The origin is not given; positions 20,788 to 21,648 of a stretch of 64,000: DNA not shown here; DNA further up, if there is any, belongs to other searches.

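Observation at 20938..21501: Sortase-fold paralog that has lost the His-Cys-Arg catalytic triad (pseudo-sortase) at the end of the pilus operon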

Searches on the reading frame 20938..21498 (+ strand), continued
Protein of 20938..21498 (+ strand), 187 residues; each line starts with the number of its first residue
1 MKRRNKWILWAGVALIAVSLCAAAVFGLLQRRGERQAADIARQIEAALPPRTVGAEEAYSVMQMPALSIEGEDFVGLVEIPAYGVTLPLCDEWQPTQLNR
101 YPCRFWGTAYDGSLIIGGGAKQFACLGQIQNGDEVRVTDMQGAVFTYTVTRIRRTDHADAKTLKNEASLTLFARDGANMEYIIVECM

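Call 31: find_related_loci(query=A1, collection=genome_contigs, flank=10000)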
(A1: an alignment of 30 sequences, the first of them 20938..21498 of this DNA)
Query A1 (187 aa) in genome_contigs; peptide patterns used: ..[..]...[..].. (x = any residue, [..] = any of these).
37 stretches matched a pattern; 16 encode a relative of the query (tblastn E <= 1e-3); 16 distinct loci.
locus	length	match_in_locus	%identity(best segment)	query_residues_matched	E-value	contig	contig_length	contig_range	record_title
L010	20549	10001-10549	51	1-186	1e-56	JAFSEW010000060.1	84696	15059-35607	MAG: Oscillospiraceae bacterium isolate RGIG3079 Goat_Rectum-5__c543886, whole genome shotgun sequence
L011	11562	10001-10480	51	31-187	1e-50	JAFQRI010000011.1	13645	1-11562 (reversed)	MAG: Oscillibacter sp. isolate RGIG2080 Goat_Colon-2__c47752, whole genome shotgun sequence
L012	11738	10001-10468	45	35-187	3e-40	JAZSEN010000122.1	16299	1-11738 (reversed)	MAG: Faecousia sp. isolate T1900044589_TS20190055.MAGScoT_cleanbin_000021 SGB_621_k141_1625985, whole genome shotgun seq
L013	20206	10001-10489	42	31-184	6e-38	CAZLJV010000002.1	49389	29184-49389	MAG TPA_asm: uncultured Oscillospiraceae bacterium isolate SRP350583_co1_138 genome assembly, contig: NODE_1023_length_4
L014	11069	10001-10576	36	1-186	2e-36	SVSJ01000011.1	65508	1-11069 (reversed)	MAG: Oscillospiraceae bacterium isolate SIG666 NODE_10535_length_65508_cov_3.827442, whole genome shotgun sequence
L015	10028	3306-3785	42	33-186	1e-35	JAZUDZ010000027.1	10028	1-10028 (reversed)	MAG: Acutalibacteraceae bacterium isolate T1900045304_TH20190074.MAGScoT_cleanbin_000002 SGB_6167_k141_778893, whole gen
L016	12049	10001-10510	41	21-186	4e-35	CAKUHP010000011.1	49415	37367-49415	MAG: uncultured Collinsella sp. isolate REFINED_METABAT215_TOP10_CONTIGS_1500_ASSEMBLY_K77_MERGED__Hadza_PheChl_Fiber-Ha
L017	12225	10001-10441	39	43-186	3e-33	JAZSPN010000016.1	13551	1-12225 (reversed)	MAG: Acutalibacteraceae bacterium isolate T1900044546_TS20190012.MAGScoT_cleanbin_000007 SGB_140_k141_567903, whole geno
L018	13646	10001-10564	35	2-186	2e-33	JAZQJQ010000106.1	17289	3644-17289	MAG: Eubacteriales bacterium isolate T1900044620_TS20190086.MAGScoT_cleanbin_000027 SGB_871_k141_1930594, whole genome s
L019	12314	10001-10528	36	12-186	2e-31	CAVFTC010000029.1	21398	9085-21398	Bacteroides faecis isolate H07647-L1_cleanbin_000006 genome assembly, contig: Spades_H07647-L1_contig_1607, whole genome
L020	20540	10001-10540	37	8-186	9e-31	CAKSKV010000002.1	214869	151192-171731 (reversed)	MAG: uncultured Clostridia bacterium isolate REFINED_METABAT215_TOP10_CONTIGS_1500_ASSEMBLY_K77_MERGED__Hadza_MoBio_hadz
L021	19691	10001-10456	37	35-186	2e-27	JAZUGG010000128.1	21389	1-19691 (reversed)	MAG: Ruminococcus sp. isolate T1900045286_TH20190056.MAGScoT_cleanbin_000042 SGB_5999_k141_698445, whole genome shotgun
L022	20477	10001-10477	37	31-186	5e-27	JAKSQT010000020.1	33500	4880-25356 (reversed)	MAG: Ruminococcus sp. isolate Horse_feces236 MAG236_20, whole genome shotgun sequence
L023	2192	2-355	40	72-186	5e-27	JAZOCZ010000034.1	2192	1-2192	MAG: Eubacteriales bacterium isolate T1900044754_TS20190420.MAGScoT_cleanbin_000059 SGB_2257_k141_2662477, whole genome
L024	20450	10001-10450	36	38-186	5e-26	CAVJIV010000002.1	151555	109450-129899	bacterium isolate G02627-L1_cleanbin_000004 genome assembly, contig: Spades_G02627-L1_contig_11, whole genome shotgun se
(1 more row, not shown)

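Call 36: find_encoding_contigs(protein=P0002, flank=10000, max_places=3)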
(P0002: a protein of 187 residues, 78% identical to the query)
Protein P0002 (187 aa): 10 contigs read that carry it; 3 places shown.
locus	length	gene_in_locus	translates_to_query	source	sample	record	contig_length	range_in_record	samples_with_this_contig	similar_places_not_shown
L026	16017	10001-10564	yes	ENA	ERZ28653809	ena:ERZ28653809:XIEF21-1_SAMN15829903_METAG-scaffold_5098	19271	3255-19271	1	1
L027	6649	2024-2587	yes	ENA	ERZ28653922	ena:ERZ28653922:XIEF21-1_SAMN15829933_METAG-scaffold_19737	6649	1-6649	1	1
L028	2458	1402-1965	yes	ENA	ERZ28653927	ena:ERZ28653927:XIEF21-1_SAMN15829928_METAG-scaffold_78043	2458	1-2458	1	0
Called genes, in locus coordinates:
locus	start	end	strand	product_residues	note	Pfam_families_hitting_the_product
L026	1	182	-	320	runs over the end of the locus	PF13349:DUF4097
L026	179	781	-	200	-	PF22564:HAAS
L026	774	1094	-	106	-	PF13463:HTH_27 (weak), PF03551:PadR, PF13601:HTH_34 (weak)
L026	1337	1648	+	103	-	-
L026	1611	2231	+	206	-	PF10502:Peptidase_S26, PF00717:Peptidase_S24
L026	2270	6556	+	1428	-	PF17802:SpaA (weak), PF05738:Cna_B, PF00746:Gram_pos_anchor (weak)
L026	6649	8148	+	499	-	PF16569:GramPos_pilinBB (weak), PF17802:SpaA, PF00746:Gram_pos_anchor (weak)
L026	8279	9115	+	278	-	PF04203:Sortase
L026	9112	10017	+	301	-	PF05738:Cna_B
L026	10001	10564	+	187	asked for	PF04203:Sortase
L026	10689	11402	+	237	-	PF00702:Hydrolase, PF12710:HAD (faint), PF13419:HAD_2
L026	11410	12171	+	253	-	PF01553:Acyltransferase (faint)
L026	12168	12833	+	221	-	-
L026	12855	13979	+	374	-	PF00583:Acetyltransf_1 (faint)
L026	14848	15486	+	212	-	PF06971:Put_DNA-bind_N, PF02629:CoA_binding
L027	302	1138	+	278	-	PF04203:Sortase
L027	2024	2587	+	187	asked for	PF04203:Sortase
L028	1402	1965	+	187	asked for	PF04203:Sortase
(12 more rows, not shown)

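Call 43: find_homologous_proteins(query=A2, max_evalue=0.001)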
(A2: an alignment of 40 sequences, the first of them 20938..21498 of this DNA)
Query A2 (40 sequences) (187 aa, profile of the alignment): 184 proteins with E <= 0.001 among 8000 candidates; the best 120 are listed.
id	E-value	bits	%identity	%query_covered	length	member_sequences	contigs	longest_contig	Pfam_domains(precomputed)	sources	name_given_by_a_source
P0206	7.6e-75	268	39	99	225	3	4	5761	PF04203.19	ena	-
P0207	2.1e-72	260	37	94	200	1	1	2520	-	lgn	-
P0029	5.8e-71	256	43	74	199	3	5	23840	-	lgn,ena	-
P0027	7.2e-71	255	37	99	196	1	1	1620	-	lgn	-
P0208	2.2e-70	254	36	99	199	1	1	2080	-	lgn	-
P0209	3.6e-70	253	35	94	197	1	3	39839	-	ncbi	-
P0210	6.1e-70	252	39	77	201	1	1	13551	-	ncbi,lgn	-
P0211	4.8e-69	249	40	66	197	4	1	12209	-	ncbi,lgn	-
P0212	8.6e-69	249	34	97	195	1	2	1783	-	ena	-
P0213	8.7e-69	249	36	99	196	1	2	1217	-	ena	-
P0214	1.7e-68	248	35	97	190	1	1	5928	-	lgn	-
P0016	2.7e-68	247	49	99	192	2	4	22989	-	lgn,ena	-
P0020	5.5e-68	246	45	99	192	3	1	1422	PF04203.19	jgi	-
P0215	5.7e-68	246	34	99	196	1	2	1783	-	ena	-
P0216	6.0e-68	246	33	83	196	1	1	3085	-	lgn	-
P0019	7.5e-68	246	44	99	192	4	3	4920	PF04203.19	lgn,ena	-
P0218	9.8e-68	245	38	84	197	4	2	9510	PF04203.19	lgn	-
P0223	5.8e-67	243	38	84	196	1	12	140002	-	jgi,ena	-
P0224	6.2e-67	243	34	99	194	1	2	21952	PF04203.19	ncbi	-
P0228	8.6e-67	242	44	100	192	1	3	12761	PF04203.19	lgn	-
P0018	8.8e-67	242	46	100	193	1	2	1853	PF04203.19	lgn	-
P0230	9.0e-67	242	33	94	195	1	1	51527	PF04203.19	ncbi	-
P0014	7.0e-66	239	49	98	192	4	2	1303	PF04203.19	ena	-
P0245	1.2e-65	238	49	89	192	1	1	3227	PF04203.19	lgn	-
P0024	2.0e-65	238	44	99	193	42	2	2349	-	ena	-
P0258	3.0e-65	237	34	99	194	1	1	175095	-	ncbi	-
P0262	5.9e-65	236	40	82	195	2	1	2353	PF04203.19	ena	-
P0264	1.0e-64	235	35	99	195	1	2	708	PF04203.19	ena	-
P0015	1.7e-64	235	49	98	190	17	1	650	PF04203.19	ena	-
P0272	3.2e-64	234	47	98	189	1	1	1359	PF04203.19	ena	-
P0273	4.3e-64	233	56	79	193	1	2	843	PF04203.19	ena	-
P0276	5.1e-64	233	47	98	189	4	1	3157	PF04203.19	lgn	-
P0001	2.0e-63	231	96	100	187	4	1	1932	PF04203.19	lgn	-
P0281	3.8e-63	230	37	96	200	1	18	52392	PF04203.19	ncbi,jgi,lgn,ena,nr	ncbi:MAG: sortase [Ruminococcaceae bacterium]|nr:sortase [Oscillospiraceae bacterium]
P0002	2.1e-62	228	78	99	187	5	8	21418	PF04203.19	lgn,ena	-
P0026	2.9e-62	227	40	83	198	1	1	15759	-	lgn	-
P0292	5.5e-61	223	47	88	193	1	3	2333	PF04203.19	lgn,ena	-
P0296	9.8e-61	222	49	85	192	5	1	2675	PF04203.19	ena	-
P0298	1.4e-60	222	29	99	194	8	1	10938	PF04203.19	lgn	-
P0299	1.7e-60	222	28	90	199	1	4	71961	-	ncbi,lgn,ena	-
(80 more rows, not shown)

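Call 46: search_protein_families(library=pfam, proteins=[L004:3479-5692:+, L004:5844-6299:+, L004:7607-9541:-, L015:437-1084:+, L015:1116-1619:+, L015:1198-1872:+, L015:2063-3214:+], max_evalue=0.1)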
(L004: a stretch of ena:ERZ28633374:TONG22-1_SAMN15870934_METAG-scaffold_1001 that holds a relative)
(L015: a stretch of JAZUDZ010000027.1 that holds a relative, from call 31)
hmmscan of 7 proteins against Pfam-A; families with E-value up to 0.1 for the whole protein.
L004:3479-5692:+ (738 aa): 1 family
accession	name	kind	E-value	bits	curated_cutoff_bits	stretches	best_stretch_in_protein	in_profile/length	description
PF22708.2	S1CSD-TOTE-1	-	0.028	14.3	27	1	260-288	23-50/65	S1/CSD-like domain 1 of the TOTE conflict systems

L004:5844-6299:+ (152 aa): 0 families

L004:7607-9541:- (645 aa): 2 families
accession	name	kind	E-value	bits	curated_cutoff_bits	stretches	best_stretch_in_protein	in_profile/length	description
PF13231.12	PMT_2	-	0.0052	17.4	26.1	1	66-234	5-160/160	Dolichyl-phosphate-mannose-protein mannosyltransferase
PF18667.6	BppU_IgG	-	0.055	14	27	0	520-573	42-95/96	Baseplate upper protein immunoglobulin like domain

L015:437-1084:+ (216 aa): 2 families
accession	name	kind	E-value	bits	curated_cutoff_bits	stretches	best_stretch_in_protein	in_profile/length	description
PF06161.16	DUF975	-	3.2e-29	102.9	34.8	2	107-194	153-240/243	Protein of unknown function (DUF975)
PF09955.14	DUF2189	-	0.0084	16.7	26.2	1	47-108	5-65/126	Predicted integral membrane protein (DUF2189)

L015:1116-1619:+ (168 aa): 0 families

L015:1198-1872:+ (225 aa): 1 family
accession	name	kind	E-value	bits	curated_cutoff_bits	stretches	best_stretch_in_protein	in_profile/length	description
PF01987.23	AIM24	-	2.9e-76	256.2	25.7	1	3-208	1-205/205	Mitochondrial biogenesis AIM24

L015:2063-3214:+ (384 aa): 5 families
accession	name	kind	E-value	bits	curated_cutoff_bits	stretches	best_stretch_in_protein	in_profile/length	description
PF05738.19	Cna_B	-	4.1e-09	37.2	22.3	1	214-292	2-87/87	Cna protein B-type domain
PF16555.11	GramPos_pilinD1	-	0.00031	21.7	23.1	1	102-190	61-158/160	Gram-positive pilin subunit D1, N-terminal domain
PF17802.7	SpaA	-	0.00051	20.6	23.1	1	127-160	31-64/91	Prealbumin-like fold domain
PF17210.9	SdrD_B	-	0.025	15.2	29.7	0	130-153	40-63/112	SdrD B-like domain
PF23623.1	GBD_IRG7_N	-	0.072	13.7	27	0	128-152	52-76/95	IRG7 N-terminal galactose binding domain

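Call 53: find_encoding_contigs(protein=P0299, flank=9000, max_places=2)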
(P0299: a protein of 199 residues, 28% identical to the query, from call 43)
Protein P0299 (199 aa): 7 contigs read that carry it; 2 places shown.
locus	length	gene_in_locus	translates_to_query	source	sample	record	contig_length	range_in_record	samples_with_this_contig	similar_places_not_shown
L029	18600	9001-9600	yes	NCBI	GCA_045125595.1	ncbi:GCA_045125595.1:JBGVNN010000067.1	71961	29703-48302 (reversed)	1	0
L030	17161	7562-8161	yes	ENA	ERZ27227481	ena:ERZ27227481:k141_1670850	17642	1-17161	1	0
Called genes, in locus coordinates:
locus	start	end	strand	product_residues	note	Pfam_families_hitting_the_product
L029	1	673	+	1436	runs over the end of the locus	PF24547:DUF7601 (weak)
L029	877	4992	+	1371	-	PF24547:DUF7601 (faint)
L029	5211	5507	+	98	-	-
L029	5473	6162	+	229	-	PF10502:Peptidase_S26, PF00717:Peptidase_S24 (weak)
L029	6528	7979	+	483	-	PF17802:SpaA (weak)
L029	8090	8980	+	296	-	PF04203:Sortase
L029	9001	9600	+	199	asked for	-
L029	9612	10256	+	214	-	PF03167:UDG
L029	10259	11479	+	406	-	PF13354:Beta-lactamase2, PF00768:Peptidase_S11, PF07943:PBP5_C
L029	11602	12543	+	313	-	PF05738:Cna_B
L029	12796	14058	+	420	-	PF08240:ADH_N, PF00107:ADH_zinc_N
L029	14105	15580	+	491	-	PF00370:FGGY_N, PF02782:FGGY_C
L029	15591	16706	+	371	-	PF10150:RNase_E_G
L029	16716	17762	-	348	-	PF01263:Aldose_epim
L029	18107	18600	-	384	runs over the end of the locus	-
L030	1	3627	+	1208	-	?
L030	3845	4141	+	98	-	-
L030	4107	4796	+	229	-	PF10502:Peptidase_S26, PF00717:Peptidase_S24 (weak)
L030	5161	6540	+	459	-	PF17802:SpaA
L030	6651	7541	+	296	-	PF04203:Sortase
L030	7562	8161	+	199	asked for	-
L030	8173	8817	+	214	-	PF03167:UDG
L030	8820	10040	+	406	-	PF13354:Beta-lactamase2, PF00768:Peptidase_S11, PF07943:PBP5_C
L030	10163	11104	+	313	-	PF05738:Cna_B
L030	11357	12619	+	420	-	PF08240:ADH_N, PF00107:ADH_zinc_N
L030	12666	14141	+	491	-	PF00370:FGGY_N, PF02782:FGGY_C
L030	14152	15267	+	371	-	PF10150:RNase_E_G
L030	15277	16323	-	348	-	PF01263:Aldose_epim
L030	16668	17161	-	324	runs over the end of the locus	?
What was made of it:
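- A divergent subclade (L029/L030) places the gene directly after srtC with the Cna_B pilin 2 kb away (call 53), so adjacency to the pilin is not obligatory.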

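Call 54: find_encoding_contigs(protein=P0258, flank=9000, max_places=1)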
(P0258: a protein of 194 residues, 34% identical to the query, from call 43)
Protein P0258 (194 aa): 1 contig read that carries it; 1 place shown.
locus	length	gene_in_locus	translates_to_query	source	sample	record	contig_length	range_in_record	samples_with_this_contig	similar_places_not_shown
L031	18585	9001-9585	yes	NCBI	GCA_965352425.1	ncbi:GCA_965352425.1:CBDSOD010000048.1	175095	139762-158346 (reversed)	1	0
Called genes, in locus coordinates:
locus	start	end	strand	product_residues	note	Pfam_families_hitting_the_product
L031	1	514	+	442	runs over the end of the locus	PF01523:PmbA_TldD_1st, PF19290:PmbA_TldD_2nd, PF19289:PmbA_TldD_3rd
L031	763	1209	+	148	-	-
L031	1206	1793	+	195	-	PF00717:Peptidase_S24 (faint), PF10502:Peptidase_S26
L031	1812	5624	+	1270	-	PF13519:VWA_2, PF17802:SpaA (weak)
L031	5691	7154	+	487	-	PF17802:SpaA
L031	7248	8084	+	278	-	PF04203:Sortase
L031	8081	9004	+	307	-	PF05738:Cna_B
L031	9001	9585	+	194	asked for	-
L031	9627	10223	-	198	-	PF05067:Mn_catalase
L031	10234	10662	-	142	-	PF11007:CotJA, PF12652:CotJB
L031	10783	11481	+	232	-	PF01520:Amidase_3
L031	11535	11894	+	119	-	-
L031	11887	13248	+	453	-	PF18073:Zn_ribbon_LapB, PF03796:DnaB_C (weak), PF06745:ATPase, PF13481:AAA_25, PF23442:DUF7125, PF00004:AAA (weak), PF05362:Lon_C (weak), PF13541:ChlI (weak)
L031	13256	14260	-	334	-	PF02899:Phage_int_SAM_1 (faint), PF13495:Phage_int_SAM_4 (weak), PF00589:Phage_integrase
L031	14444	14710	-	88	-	-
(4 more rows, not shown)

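Call 55: find_encoding_contigs(protein=P0223, flank=9000, max_places=1)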
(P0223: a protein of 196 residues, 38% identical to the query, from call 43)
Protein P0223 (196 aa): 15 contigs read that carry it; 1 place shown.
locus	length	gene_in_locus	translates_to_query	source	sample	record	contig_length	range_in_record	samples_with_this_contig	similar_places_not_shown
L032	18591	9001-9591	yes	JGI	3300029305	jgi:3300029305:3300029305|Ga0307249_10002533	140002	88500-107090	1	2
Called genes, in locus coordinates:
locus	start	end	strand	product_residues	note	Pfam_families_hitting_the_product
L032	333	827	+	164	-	-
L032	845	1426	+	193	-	PF10502:Peptidase_S26, PF00717:Peptidase_S24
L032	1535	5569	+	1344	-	PF17802:SpaA, PF05738:Cna_B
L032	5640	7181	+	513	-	PF17802:SpaA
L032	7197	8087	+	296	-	PF04203:Sortase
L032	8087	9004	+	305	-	PF05738:Cna_B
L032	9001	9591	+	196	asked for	-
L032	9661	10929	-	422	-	PF03313:SDH_alpha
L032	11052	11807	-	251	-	PF04536:TPM_phosphatase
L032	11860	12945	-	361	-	-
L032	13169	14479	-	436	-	PF13421:Band_7_1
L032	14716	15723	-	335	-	PF00248:Aldo_ket_red, PF13183:Fer4_8 (weak), PF13187:Fer4_9 (weak), PF13534:Fer4_17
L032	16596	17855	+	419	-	PF13280:WYL (weak)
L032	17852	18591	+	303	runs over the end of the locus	-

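Call 57: search_solved_structures(query=A1, max_evalue=0.01, show_alignments=5)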
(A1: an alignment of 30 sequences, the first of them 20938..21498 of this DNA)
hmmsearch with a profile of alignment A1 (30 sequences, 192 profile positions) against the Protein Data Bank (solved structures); distinct sequences matched with E-value up to 0.01: 1.
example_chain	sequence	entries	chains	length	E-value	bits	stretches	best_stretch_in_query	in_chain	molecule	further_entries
24rr_A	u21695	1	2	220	0.0037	19.9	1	56-168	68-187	Ebp pilus assembly class C sortase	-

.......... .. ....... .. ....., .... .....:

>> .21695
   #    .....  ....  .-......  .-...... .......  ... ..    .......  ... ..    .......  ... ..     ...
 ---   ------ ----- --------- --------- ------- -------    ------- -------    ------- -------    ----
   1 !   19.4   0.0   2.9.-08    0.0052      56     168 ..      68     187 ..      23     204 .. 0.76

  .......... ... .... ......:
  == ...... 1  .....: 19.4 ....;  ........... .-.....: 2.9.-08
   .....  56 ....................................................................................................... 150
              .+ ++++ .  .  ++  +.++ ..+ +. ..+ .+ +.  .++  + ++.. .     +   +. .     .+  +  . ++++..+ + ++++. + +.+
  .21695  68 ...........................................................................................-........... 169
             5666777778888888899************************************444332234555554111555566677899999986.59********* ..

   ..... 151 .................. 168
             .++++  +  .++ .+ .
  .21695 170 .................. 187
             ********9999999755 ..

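Call 61: search_protein_families(library=ncbifam, alignment_id=A2, max_evalue=0.01)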
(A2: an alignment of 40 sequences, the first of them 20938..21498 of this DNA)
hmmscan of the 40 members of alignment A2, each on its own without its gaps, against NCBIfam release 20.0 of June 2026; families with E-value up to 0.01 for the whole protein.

A. member 1, window:20938-21498:+ (187 aa): 5 families
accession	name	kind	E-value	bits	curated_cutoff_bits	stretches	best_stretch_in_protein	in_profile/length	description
NF058671.1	sortase_SrtD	exception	8.1e-05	22.4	140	1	31-168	21-160/187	class D sortase, LPxTATN-specific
NF033745.1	class_C_sortase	subfamily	0.0003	20.6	160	0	66-166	85-193/220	class C sortase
NF033746.1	class_D_sortase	subfamily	0.00034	20.4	165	1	70-171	5-109/135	class D sortase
TIGR01076.1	sortase_fam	subfamily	0.0018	18.1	39.35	1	120-167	55-101/136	sortase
TIGR03784.1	marine_sortase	equivalog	0.0061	16.2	158.25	1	113-166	93-146/174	class GN sortase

B. families by the number of members that match (of 40 scanned): 8 families
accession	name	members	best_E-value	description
NF058671.1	sortase_SrtD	19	6.1e-08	class D sortase, LPxTATN-specific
NF033746.1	class_D_sortase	8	0.00014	class D sortase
NF033745.1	class_C_sortase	7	0.0003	class C sortase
TIGR03784.1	marine_sortase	6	0.0012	class GN sortase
TIGR01076.1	sortase_fam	4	0.0005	sortase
NF002806.0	PRK02948.1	1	0.0016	IscS subfamily cysteine desulfurase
TIGR03402.1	FeS_nifS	1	0.0052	cysteine desulfurase NifS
NF010695.0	PRK14095.1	1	0.0085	glucose-6-phosphate isomerase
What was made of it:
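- On Class D sortase: 19 of 40 members hit SrtD weakly, best E 6e-8 (call 61).
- Closest known: Class A, D and E minimal sortases. Same: Family members hit the NCBIfam SrtD model more often than any other (19 of 40, call 61).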
